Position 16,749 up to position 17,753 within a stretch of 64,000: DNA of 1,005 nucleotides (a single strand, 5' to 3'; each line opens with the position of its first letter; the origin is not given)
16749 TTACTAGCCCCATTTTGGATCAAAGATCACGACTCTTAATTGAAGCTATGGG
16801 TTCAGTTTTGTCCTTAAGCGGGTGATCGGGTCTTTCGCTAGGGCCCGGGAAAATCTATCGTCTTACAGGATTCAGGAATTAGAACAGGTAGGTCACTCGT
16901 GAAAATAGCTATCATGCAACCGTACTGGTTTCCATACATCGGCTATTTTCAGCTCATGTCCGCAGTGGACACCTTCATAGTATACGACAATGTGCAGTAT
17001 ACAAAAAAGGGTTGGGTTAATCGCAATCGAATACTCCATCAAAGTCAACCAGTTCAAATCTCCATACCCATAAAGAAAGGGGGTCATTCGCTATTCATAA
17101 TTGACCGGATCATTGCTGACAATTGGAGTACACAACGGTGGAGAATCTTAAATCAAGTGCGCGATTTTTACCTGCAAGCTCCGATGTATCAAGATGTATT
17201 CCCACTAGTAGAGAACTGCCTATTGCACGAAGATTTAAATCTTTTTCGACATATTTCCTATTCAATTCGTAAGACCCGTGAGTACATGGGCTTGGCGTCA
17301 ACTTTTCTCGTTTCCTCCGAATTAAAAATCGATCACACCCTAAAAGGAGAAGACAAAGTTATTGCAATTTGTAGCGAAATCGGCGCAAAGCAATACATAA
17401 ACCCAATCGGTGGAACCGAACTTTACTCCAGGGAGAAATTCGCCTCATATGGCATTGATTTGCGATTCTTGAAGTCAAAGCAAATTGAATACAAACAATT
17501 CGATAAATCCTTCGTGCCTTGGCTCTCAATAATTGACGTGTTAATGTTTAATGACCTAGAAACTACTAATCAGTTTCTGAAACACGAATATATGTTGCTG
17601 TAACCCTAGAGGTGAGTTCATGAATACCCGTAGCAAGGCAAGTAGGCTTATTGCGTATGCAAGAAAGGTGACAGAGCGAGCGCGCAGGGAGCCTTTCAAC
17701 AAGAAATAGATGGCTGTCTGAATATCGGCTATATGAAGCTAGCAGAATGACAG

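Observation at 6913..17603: Arn-like but more elaborate amino-sugar tailoring operon (DegT, SDR, ATP-grasp, two methyltransferases, phosphoesterase, two BNR propellers, WbqC)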

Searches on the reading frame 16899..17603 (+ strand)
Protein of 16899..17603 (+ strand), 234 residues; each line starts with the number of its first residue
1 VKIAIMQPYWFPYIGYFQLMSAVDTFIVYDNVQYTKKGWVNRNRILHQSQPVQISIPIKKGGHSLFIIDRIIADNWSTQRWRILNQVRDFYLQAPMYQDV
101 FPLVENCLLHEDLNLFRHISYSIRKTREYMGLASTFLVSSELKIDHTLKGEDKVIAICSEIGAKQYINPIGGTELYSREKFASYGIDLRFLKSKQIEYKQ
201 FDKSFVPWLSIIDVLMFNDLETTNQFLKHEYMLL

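Call 4: search_protein_families(library=pfam, proteins=[window:16899-17603:+], max_evalue=0.01)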
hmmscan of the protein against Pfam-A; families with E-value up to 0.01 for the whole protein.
window:16899-17603:+ (234 aa): 1 family
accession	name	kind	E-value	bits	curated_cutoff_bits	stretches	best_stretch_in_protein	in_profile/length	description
PF08889.16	WbqC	-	3.1e-66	223.8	21.3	1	7-223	1-216/218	WbqC-like protein family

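Call 5: search_protein_families(library=ncbifam, proteins=[window:16899-17603:+], max_evalue=0.01)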
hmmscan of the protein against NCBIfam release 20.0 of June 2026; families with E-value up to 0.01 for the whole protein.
window:16899-17603:+ (234 aa): 0 families

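Call 9: search_solved_structures(query=window:16899-17603:+, max_evalue=0.1)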
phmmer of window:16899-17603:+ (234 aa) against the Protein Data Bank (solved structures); distinct sequences matched with E-value up to 0.1: 0.

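Call 31: find_homologous_proteins(query=window:16899-17603:+, max_evalue=0.00001)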
Query window:16899-17603:+ (234 aa): 7949 proteins with E <= 0.00001 among 8000 candidates; the best 120 are listed.
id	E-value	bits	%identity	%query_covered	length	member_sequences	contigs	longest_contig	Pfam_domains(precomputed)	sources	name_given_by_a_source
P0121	1.3e-140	485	100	92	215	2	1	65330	PF08889.17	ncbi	-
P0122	1.1e-80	289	54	97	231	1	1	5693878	PF08889.17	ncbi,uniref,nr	ncbi:WbqC family protein [Paenibacillus sp. 481]|uniref:WbqC family protein n=1 Tax=Paenibacillus sp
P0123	3.7e-80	287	55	97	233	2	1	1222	PF08889.17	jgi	jgi:rhodanese-related sulfurtransferase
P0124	1.1e-79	286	52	100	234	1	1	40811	PF08889.17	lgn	-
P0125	1.2e-79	286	52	100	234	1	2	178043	PF08889.17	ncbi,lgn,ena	-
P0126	1.8e-79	285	54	97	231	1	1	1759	PF08889.17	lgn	-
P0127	2.0e-79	285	53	100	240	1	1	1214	PF08889.17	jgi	jgi:hypothetical protein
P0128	2.2e-79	285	53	100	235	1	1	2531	PF08889.17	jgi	-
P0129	2.2e-79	285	52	100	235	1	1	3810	PF08889.17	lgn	-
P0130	2.8e-79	284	54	100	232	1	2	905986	PF08889.17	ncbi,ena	-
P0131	3.4e-79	284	51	98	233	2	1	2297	PF08889.17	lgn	-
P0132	3.8e-79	284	56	98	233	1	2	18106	PF08889.17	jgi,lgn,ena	-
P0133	3.9e-79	284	53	98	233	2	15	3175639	PF08889.17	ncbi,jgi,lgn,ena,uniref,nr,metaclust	ncbi:WbqC family protein [Syntrophorhabdus aromaticivorans]|uniref:WbqC family protein n=1 Tax=Syntr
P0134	4.9e-79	284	52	100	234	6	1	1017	PF08889.17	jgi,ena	-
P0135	5.5e-79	284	52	98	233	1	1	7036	PF08889.17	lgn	-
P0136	9.6e-79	283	54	98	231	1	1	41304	PF08889.17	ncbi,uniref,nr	ncbi:WbqC family protein [Paenibacillus sp. MZ04-78.2]|uniref:WbqC family protein n=1 Tax=Paenibacil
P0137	9.9e-79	283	55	97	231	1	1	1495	PF08889.17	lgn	-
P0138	1.1e-78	282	53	97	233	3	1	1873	PF08889.17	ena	-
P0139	1.5e-78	282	54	94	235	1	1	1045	PF08889.17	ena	-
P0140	2.5e-78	281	51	100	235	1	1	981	PF08889.17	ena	-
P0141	2.9e-78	281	53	100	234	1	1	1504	PF08889.17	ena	-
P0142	3.4e-78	281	53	97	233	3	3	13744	PF08889.17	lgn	-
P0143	4.1e-78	281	54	97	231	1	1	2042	PF08889.17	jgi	jgi:hypothetical protein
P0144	6.4e-78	280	53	96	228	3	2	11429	PF08889.17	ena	-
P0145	7.7e-78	280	54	93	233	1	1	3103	PF08889.17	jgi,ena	-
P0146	8.1e-78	280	51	100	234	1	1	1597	PF08889.17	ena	-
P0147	8.7e-78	280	52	97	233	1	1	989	PF08889.17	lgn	-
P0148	1.1e-77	279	53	99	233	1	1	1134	PF08889.17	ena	-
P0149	1.2e-77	279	53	100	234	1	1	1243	PF08889.17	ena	-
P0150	1.9e-77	278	52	98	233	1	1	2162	PF08889.17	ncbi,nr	ncbi:MAG: hypothetical protein EOO43_09990 [Flavobacterium sp.]|nr:MAG: hypothetical protein EOO43_0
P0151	2.0e-77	278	51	100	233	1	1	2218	PF08889.17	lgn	-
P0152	2.1e-77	278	54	97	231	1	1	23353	PF08889.17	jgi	jgi:WbqC-like protein family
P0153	3.6e-77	278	51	100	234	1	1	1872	PF08889.17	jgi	-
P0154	3.6e-77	278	54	99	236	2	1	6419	PF08889.17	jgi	jgi:hypothetical protein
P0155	3.7e-77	278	52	100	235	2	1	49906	PF08889.17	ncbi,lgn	-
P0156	4.0e-77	277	54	100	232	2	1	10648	PF08889.17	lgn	-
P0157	4.1e-77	277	54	100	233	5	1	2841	PF08889.17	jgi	-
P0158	4.2e-77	277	53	100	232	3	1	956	PF08889.17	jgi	jgi:hypothetical protein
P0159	4.3e-77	277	52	100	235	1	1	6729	PF08889.17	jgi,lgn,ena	-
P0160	5.4e-77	277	53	99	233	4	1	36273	PF08889.17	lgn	-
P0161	5.5e-77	277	52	100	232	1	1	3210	PF08889.17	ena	-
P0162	6.1e-77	277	54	97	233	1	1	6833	PF08889.17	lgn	-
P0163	6.8e-77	277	53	97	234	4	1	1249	PF08889.17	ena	-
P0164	6.9e-77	277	53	100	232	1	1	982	PF08889.17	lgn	-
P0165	8.3e-77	276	51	97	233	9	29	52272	PF08889.17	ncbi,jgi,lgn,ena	-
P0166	8.5e-77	276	51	100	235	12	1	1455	PF08889.17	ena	-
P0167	8.6e-77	276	52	97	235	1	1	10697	PF08889.17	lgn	-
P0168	9.7e-77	276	50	100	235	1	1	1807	PF08889.17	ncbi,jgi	jgi:hypothetical protein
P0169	1.0e-76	276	50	100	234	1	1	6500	PF08889.17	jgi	-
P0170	1.1e-76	276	51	100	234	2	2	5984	PF08889.17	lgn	-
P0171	1.1e-76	276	52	100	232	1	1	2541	PF08889.17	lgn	-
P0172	1.2e-76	276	54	97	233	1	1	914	PF08889.17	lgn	-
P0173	1.2e-76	276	53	100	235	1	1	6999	PF08889.17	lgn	-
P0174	1.3e-76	276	52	100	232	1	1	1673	PF08889.17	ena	-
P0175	1.3e-76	276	52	100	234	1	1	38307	PF08889.17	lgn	-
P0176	1.5e-76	276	50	100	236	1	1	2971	PF08889.17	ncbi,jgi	jgi:hypothetical protein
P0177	1.6e-76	275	51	100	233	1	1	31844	PF08889.17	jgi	jgi:hypothetical protein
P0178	1.7e-76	275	51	100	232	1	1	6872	PF08889.17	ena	-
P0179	1.8e-76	275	51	98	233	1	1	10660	PF08889.17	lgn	-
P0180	1.9e-76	275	51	99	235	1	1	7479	PF08889.17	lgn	-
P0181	1.9e-76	275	53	100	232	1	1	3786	PF08889.17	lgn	-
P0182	1.9e-76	275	51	100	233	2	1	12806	PF08889.17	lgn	-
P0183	2.0e-76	275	49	99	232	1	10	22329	PF08889.17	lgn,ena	-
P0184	2.0e-76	275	52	100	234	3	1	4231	PF08889.17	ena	-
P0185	2.2e-76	275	54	97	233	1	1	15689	PF08889.17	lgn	-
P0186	2.2e-76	275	52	100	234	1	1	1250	PF08889.17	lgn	-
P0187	2.2e-76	275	50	100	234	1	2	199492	PF08889.17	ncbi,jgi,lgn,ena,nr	ncbi:MAG TPA: hypothetical protein DCL44_11030 [Elusimicrobia bacterium]|nr:hypothetical protein [El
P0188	2.3e-76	275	52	100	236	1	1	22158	PF08889.17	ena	-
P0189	2.5e-76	275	50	100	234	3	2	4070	PF08889.17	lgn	-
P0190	2.6e-76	275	50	100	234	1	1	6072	PF08889.17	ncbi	-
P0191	2.6e-76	275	50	100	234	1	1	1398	PF08889.17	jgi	jgi:hypothetical protein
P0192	2.8e-76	275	53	97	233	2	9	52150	PF08889.17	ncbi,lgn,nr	ncbi:MAG: WbqC family protein [Bacteroidetes bacterium]|nr:WbqC family protein [Bacteroidota bacteri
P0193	2.9e-76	275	51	100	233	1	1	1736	PF08889.17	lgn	-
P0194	2.9e-76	275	54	93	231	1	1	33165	PF08889.17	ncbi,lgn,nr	ncbi:MAG: WbqC family protein [Sideroxyarcus sp.]|nr:WbqC family protein [Sideroxyarcus sp.]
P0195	3.0e-76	275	52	100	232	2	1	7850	PF08889.17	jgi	jgi:hypothetical protein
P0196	3.1e-76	275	51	97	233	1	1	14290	PF08889.17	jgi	jgi:hypothetical protein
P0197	3.2e-76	274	52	100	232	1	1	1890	PF08889.17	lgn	-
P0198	3.6e-76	274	53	94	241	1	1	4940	PF08889.17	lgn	-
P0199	3.7e-76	274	51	97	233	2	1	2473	PF08889.17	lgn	-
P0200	3.9e-76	274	52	100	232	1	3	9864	PF08889.17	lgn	-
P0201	3.9e-76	274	52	100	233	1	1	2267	PF08889.17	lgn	-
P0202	4.0e-76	274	50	100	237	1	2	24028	PF08889.17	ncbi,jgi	jgi:hypothetical protein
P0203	4.0e-76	274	48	100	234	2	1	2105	PF08889.17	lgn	-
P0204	4.2e-76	274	51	100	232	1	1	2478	PF08889.17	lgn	-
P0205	4.3e-76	274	51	100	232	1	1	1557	PF08889.17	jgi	-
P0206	4.7e-76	274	50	100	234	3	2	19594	PF08889.17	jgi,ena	-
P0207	4.9e-76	274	52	100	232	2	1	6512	PF08889.17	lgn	-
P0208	4.9e-76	274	51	100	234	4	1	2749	PF08889.17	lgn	-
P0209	5.5e-76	274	53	100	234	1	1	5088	PF08889.17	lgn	-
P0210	5.5e-76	274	51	100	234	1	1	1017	PF08889.17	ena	-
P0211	5.7e-76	274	49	100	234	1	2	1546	PF08889.17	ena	-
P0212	5.9e-76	274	52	100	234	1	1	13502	PF08889.17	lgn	-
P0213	6.2e-76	274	53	100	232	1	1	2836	PF08889.17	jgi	jgi:hypothetical protein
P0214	6.3e-76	274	50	100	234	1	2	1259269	PF08889.17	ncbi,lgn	-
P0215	6.5e-76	273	51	100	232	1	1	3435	PF08889.17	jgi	-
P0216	6.7e-76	273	52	100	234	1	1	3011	PF08889.17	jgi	jgi:hypothetical protein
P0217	6.8e-76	273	52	100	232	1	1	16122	PF08889.17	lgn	-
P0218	6.9e-76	273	57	93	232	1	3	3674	PF08889.17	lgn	-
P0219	7.0e-76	273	50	100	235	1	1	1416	PF08889.17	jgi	-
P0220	7.3e-76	273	51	97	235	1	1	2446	PF08889.17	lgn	-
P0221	7.5e-76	273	50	100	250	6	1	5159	PF08889.17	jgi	-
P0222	7.8e-76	273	52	100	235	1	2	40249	PF08889.17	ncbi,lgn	-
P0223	8.5e-76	273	53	97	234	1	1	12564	PF08889.17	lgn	-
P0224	8.8e-76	273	53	98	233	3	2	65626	PF08889.17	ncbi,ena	-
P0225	9.0e-76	273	51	97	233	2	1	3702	PF08889.17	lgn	-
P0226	1.0e-75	273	50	100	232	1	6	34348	PF08889.17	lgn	-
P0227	1.0e-75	273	52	100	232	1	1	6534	PF08889.17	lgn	-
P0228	1.1e-75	273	51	100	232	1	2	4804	PF08889.17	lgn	-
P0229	1.1e-75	273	52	100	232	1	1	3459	PF08889.17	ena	-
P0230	1.1e-75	273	55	94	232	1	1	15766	PF08889.17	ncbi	-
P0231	1.1e-75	273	51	100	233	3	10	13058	PF08889.17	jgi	jgi:hypothetical protein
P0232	1.3e-75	273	51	100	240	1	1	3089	PF08889.17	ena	-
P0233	1.3e-75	273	52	100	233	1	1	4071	PF08889.17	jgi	jgi:hypothetical protein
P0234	1.3e-75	273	51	100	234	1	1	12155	PF08889.17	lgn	-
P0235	1.3e-75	272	52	97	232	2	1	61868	PF08889.17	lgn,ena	-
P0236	1.4e-75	272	52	98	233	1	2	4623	PF08889.17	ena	-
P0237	1.4e-75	272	52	97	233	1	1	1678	PF08889.17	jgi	jgi:hypothetical protein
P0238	1.4e-75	272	50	94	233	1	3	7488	PF08889.17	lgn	-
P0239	1.4e-75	272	55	94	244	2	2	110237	PF08889.17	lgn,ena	-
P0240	1.5e-75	272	50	100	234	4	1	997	PF08889.17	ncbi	-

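Call 42: predict_structure(alignment_id=A3)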
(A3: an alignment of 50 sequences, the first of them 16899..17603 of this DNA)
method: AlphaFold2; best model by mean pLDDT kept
length: 234 residues; sequences in the alignment: 50
mean_pLDDT: 92.7   pTM: 0.89
mean pLDDT of the five models: 92.7, 92.0, 91.3, 90.9, 90.5
residues with pLDDT >= 90: 191; 70-90: 34; 50-70: 9; < 50: 0
segments of 3 or more residues with pLDDT < 50: none
pLDDT, mean of each block of 10 residues (from residue 1): 96 94 98 78 88 92 88 96 96 96 98 97 98 97 95 98 96 91 98 85 69 94 94 94
secondary structure, 60 per line:
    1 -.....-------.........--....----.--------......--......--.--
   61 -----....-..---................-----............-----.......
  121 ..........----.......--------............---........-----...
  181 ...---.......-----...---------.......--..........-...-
elements in order: E2-6 H14-22 E25-28 E42-47 E50-55 H76-91 H97-108 H115-130 E135-138 H150-161 E165-169 H178-183 E187-193 H211-217 H220-229 E231-233

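Call 83: search_solved_structures(query=A3, max_evalue=10, show_alignments=2)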
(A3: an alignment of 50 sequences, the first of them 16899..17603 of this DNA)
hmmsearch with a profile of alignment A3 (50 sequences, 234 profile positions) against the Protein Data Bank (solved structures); distinct sequences matched with E-value up to 10: 12.
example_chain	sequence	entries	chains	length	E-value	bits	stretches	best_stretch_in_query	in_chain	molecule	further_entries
1kkh_A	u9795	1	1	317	0.1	15.6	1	73-135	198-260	Mevalonate Kinase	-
1vis_A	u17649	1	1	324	0.16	14.9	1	73-135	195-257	Mevalonate kinase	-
7obi_A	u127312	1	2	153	0.6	13.1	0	73-114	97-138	CTPR-rv4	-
3edt_B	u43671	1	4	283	0.93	12.4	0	63-121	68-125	Kinesin light chain 2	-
3zfw_A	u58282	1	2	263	1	12.3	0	63-120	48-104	KINESIN LIGHT CHAIN 2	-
3ceq_A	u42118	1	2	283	1.1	12.2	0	63-120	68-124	Kinesin light chain 2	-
6ejn_A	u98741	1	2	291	1.1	12.2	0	63-120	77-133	Kinesin light chain 2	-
6f9i_A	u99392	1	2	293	1.1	12.2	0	63-120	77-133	Kinesin light chain 2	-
6ynx_f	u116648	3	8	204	1.3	12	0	55-91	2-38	subunit f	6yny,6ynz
5ojf_A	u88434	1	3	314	1.4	11.8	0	63-120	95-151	Kinesin light chain 2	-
5fjy_A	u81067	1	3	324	1.7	11.6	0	63-120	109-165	KINESIN LIGHT CHAIN 2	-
6hiv_Av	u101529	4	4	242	1.7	11.5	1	36-95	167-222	mL68 | ml64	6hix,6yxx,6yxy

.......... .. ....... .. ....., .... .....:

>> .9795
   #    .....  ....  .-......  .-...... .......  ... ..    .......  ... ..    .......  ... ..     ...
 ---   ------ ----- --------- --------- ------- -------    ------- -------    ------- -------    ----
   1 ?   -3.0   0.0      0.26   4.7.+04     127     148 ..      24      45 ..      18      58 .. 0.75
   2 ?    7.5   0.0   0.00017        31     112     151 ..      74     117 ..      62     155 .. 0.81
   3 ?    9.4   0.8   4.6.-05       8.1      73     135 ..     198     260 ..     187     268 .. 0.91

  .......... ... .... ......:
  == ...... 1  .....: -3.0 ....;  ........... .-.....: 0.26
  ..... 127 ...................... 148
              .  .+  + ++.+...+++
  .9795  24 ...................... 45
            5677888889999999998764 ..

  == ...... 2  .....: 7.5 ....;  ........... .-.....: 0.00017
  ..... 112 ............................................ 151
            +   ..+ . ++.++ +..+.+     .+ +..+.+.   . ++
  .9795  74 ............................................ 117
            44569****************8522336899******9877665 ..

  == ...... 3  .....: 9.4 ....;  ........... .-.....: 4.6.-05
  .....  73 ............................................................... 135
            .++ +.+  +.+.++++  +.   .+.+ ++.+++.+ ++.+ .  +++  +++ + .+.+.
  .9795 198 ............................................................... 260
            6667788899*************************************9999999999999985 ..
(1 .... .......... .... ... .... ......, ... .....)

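Call 86: fold_search(model_id=the predicted structure, library=pdb)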
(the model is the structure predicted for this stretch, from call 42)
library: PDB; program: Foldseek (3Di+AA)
matches with E <= 10: 987; with E <= 0.001: 0
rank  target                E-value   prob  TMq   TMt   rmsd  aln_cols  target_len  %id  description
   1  4wbd                  1.7e-03  0.98  0.38  0.19   7.3       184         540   10  The crystal structure of BshC from Bacillus subtilis complexed with citrate and ADP (released 2014-12-31)
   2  1zud_1                5.0e-02  0.44  0.31  0.31  10.2       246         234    9  Structure of ThiS-ThiF protein complex (released 2006-01-31)
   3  5x6p_B                8.3e-02  0.11  0.22  0.14  15.8       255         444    9  Crystal structure of Pseudomonas fluorescens KMO (released 2018-02-21)
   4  3v76                  8.9e-02  0.08  0.20  0.14  17.0       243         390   10  The crystal structure of a flavoprotein from Sinorhizobium meliloti (released 2012-01-04)
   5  3ka7                  8.9e-02  0.08  0.19  0.12  15.6       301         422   10  Crystal Structure of an oxidoreductase from Methanosarcina mazei. Northeast Structural Genomics Consortium target id MaR (released 2009-11-17)
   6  1c0k                  1.4e-01  0.14  0.25  0.18  13.1       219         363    8  CRYSTAL STRUCTURE ANALYSIS OF D-AMINO ACID OXIDASE IN COMPLEX WITH L-LACTATE (released 2000-11-22)
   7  8vy5_B                1.5e-01  0.38  0.29  0.27   8.0       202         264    8  Crystal structure of human SAE1 (released 2025-02-19)
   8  2oal_A                1.7e-01  0.08  0.18  0.09  18.9       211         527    8  RebH with bound FAD (released 2007-02-13)
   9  7ju0_A                1.7e-01  0.07  0.16  0.08  18.6       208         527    9  RebH Variant 0S, Tryptamine 7-halogenase with bound tryptamine (released 2020-08-26)
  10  4u2p_D                1.8e-01  0.08  0.24  0.09  19.2       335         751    8  Full-length AMPA subtype ionotropic glutamate receptor GluA2 in the apo state (released 2014-08-20)
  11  6fp1_B                1.8e-01  0.08  0.22  0.14  15.9       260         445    9  The crystal structure of P.fluorescens Kynurenine 3-monooxygenase (KMO) in complex with competitive inhibitor No. 1 (released 2019-08-21)
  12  6ul2_D                2.0e-01  0.06  0.16  0.08  19.3       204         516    6  Crystal structure of tryptophan-6-halogenase BorH complexed with L-tryptophan (released 2019-12-25)
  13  5nak_B                2.2e-01  0.10  0.23  0.15  11.7       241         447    9  Pseudomonas fluorescens kynurenine 3-monooxygenase (KMO) in complex with the enzyme substrate L-kynurenine (released 2017-06-21)
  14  5x6q                  2.2e-01  0.09  0.22  0.14  13.9       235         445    8  Crystal structure of Pseudomonas fluorescens KMO in complex with Ro 61-8048 (released 2018-02-21)
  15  6njn_B                2.2e-01  0.08  0.23  0.08  16.9       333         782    9  Architecture and subunit arrangement of native AMPA receptors (released 2019-04-24)
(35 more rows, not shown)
